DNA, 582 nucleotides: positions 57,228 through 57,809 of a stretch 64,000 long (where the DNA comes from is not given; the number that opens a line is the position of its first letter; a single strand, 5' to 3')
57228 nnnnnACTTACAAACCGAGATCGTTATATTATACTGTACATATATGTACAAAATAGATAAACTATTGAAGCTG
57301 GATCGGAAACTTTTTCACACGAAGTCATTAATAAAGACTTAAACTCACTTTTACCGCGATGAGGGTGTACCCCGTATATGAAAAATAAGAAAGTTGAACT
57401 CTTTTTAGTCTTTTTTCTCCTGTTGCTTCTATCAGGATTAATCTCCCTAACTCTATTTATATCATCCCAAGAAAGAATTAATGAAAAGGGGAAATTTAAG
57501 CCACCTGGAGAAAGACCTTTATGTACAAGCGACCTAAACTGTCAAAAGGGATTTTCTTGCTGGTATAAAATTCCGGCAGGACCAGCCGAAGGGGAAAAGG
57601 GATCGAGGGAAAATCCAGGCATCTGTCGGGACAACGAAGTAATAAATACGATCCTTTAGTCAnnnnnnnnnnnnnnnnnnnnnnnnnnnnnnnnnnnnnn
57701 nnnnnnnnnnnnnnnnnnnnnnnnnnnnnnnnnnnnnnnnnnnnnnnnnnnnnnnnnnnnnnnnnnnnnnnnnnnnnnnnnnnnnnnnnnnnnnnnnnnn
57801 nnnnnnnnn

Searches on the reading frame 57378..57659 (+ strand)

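Call 3: search_protein_families(library=pfam, proteins=[window:57378-57659:+], max_evalue=1)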
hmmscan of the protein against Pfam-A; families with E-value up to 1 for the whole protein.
window:57378-57659:+ (93 aa): 2 families
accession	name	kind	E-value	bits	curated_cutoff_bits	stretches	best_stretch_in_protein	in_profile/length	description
PF13127.11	DUF3955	-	0.011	16.1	22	1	12-38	4-30/59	Protein of unknown function (DUF3955)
PF04277.18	OAD_gamma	-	0.23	12.6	27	1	10-39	13-42/76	Oxaloacetate decarboxylase, gamma chain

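Call 4: search_protein_families(library=ncbifam, proteins=[window:57378-57659:+], max_evalue=1)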
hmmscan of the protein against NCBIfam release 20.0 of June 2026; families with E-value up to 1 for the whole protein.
window:57378-57659:+ (93 aa): 1 family
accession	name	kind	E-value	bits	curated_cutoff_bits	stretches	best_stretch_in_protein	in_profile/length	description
TIGR04201.1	Myxo_Cys_RPT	repeat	0.21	11.8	25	1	49-61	5-17/22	Cys-rich repeat-containing protein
